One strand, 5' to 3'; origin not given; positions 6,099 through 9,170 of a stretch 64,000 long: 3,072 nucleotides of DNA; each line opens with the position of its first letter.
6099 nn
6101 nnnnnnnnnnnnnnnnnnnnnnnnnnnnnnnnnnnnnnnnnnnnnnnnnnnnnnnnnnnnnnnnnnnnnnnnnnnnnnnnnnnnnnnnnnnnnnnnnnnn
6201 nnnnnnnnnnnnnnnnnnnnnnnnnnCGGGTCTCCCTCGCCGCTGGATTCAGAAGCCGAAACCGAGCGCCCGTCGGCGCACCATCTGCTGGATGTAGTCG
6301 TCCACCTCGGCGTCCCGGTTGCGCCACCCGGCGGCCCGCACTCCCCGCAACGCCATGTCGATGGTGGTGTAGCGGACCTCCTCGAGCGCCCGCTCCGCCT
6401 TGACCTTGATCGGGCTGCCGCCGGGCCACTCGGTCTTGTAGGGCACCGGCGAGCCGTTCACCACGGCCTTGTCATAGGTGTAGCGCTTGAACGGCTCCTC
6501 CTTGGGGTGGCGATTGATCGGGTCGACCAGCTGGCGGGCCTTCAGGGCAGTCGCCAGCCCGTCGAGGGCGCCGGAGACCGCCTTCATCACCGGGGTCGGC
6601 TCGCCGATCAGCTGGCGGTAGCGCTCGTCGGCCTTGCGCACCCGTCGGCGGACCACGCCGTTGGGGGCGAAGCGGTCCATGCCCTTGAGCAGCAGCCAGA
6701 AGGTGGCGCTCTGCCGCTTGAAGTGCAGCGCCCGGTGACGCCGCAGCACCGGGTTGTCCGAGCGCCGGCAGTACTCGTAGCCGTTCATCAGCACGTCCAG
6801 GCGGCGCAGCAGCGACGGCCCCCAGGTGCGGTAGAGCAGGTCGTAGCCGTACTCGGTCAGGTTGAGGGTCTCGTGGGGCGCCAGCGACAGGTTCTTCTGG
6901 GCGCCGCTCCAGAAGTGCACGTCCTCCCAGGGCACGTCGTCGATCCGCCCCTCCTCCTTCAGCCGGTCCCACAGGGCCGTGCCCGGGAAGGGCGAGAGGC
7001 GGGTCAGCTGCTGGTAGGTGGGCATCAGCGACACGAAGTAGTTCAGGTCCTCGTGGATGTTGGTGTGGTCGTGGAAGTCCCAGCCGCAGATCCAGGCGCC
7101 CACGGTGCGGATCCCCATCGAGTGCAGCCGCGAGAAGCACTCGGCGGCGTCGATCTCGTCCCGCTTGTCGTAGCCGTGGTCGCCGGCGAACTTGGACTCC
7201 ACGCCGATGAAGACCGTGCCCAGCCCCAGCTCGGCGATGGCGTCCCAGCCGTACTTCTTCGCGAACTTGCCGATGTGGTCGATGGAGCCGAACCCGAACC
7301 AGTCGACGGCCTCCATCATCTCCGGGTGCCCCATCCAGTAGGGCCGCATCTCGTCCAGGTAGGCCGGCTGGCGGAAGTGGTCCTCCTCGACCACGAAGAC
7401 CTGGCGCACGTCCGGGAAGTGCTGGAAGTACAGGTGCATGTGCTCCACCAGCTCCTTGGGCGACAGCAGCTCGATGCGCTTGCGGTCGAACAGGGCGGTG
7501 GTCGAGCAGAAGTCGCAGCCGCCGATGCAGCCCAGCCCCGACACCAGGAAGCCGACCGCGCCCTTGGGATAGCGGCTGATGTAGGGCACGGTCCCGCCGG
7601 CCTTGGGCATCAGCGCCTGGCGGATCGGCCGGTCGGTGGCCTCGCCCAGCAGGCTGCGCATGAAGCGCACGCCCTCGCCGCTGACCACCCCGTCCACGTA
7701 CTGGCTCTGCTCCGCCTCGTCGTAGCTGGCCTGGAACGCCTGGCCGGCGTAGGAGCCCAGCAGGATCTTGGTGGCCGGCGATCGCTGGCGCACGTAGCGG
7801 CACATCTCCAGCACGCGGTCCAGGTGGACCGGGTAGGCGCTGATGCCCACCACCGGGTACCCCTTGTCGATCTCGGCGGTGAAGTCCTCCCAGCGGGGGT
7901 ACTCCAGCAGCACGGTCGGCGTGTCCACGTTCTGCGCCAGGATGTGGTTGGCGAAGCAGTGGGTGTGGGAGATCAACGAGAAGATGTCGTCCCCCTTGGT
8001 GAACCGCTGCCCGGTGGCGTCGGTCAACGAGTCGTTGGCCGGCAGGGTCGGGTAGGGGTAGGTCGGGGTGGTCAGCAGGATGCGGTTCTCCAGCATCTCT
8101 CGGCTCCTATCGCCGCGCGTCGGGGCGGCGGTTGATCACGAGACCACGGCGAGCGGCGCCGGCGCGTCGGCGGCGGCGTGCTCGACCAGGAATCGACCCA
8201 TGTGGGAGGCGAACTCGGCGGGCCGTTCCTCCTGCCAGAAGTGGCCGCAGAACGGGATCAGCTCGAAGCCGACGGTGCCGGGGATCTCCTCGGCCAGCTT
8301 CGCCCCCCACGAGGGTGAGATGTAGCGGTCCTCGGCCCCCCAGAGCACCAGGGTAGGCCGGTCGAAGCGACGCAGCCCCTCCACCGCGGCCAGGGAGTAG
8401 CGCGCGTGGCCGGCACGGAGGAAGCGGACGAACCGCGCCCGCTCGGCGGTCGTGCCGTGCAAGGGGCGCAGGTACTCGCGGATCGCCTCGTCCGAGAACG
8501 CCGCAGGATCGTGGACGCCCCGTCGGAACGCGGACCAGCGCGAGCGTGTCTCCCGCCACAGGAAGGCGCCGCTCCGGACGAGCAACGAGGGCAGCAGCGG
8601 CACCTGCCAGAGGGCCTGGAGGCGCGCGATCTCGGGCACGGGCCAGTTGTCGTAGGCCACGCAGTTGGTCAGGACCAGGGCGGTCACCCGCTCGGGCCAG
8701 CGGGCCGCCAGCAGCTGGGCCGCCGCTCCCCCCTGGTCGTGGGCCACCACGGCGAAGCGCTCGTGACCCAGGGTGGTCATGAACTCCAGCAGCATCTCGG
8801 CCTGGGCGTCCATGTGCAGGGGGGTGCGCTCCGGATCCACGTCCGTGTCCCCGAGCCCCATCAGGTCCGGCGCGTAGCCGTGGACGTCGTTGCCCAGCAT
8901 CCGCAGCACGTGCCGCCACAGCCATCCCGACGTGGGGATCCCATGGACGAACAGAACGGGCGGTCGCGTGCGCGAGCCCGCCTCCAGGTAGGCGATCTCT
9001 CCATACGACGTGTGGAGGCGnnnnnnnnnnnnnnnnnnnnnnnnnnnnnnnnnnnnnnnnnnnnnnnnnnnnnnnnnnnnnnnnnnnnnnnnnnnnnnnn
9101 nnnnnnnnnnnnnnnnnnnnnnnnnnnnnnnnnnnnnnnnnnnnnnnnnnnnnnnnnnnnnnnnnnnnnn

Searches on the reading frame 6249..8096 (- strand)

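Call 6: search_protein_families(library=pfam, proteins=[window:6249-8096:-], max_evalue=0.01)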
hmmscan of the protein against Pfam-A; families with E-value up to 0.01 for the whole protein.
window:6249-8096:- (615 aa): 2 families
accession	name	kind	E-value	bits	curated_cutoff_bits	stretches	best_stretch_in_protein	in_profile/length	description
PF02310.24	B12-binding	-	7.4e-05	23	32.1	1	70-144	41-115/121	B12 binding domain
PF04055.27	Radical_SAM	-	0.005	17.5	29.5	0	187-244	4-60/166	Radical SAM superfamily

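Call 73: search_protein_families(library=ncbifam, proteins=[window:6249-8096:-], max_evalue=0.001)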
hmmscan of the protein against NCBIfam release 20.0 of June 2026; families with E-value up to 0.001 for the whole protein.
window:6249-8096:- (615 aa): 1 family
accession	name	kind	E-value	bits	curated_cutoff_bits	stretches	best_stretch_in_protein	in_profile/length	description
TIGR03471.1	HpnJ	equivalog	7e-09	35.1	577.6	1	184-387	200-395/472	hopanoid biosynthesis associated radical SAM protein HpnJ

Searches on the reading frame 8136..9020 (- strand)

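Call 6: search_protein_families(library=pfam, proteins=[window:8136-9020:-], max_evalue=0.01)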
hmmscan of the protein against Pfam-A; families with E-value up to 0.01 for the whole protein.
window:8136-9020:- (294 aa): 3 families
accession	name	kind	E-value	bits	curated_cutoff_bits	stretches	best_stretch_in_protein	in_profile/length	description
PF00561.26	Abhydrolase_1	-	2e-29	103.4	25.8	1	20-267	1-245/245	alpha/beta hydrolase fold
PF12697.13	Abhydrolase_6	-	1.2e-23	85.4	26.3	1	22-271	1-215/217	Alpha/beta hydrolase family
PF12146.15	Hydrolase_4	-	1.4e-11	44.6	27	1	19-260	4-232/239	Serine aminopeptidase, S33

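Call 73: search_protein_families(library=ncbifam, proteins=[window:8136-9020:-], max_evalue=0.001)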
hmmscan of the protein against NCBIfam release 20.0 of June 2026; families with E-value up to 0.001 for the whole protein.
window:8136-9020:- (294 aa): 23 families
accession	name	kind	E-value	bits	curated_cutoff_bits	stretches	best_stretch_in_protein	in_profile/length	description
NF002938.0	PRK03592.1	equivalog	5.8e-25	88.2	241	1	8-283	21-294/298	haloalkane dehalogenase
NF011457.0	PRK14875.1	equivalog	1.2e-23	83.7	307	2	7-118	120-229/372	acetoin dehydrogenase dihydrolipoyllysine-residue acetyltransferase subunit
NF002043.0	PRK00870.1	subfamily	2.7e-21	76.3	265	1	9-278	36-298/302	haloalkane dehalogenase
NF051488.1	bifunc_PcaDC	exception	1.4e-19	70.5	390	2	14-122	7-113/375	bifunctional 3-oxoadipate enol-lactonase/4-carboxymuconolactone decarboxylase PcaDC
NF002873.0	PRK03204.1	equivalog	1.4e-17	64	466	1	3-128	20-139/286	haloalkane dehalogenase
TIGR02427.1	protocat_pcaD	equivalog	1.4e-17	63.9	255.85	2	11-120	4-112/251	3-oxoadipate enol-lactonase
NF050089.1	i_nPHAscl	equivalog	8.4e-17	61.1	300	1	8-128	8-125/288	intracellular short-chain-length polyhydroxyalkanoate depolymerase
TIGR03056.1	bchO_mg_che_rel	equivalog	1.5e-15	57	172.55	1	14-272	23-271/278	alpha/beta fold hydrolase BchO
NF045632.1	hydroxlase_HsaD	equivalog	1.1e-14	54.1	400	2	8-118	23-135/290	4,5:9,10-diseco-3-hydroxy-5,9,17-trioxoandrosta-1(10),2-diene-4-oate hydrolase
NF051487.1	bifunc_PcaCD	exception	1.6e-12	47.3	430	1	14-122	167-273/413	bifunctional 4-carboxymuconolactone decarboxylase/3-oxoadipate enol-lactonase PcaCD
NF004514.1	PRK05855.1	equivalog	3.4e-11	42.4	455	1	8-100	11-104/578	SDR family oxidoreductase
TIGR03695.1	menH_SHCHC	equivalog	1.3e-10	41.2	208.55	1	19-120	2-104/252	2-succinyl-6-hydroxy-2,4-cyclohexadiene-1-carboxylate synthase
NF052614.1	AB_fold_OlsI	equivalog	1.2e-09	38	385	1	160-281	140-258/272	ornithine lipid biosynthesis O-acyltransferase OlsI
TIGR03611.1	RutD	equivalog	9.8e-09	34.9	238.5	1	18-120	12-113/258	pyrimidine utilization protein D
TIGR03343.1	biphenyl_bphD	equivalog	1.2e-07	31.3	462.15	0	213-273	216-275/282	2-hydroxy-6-oxo-6-phenylhexa-2,4-dienoate hydrolase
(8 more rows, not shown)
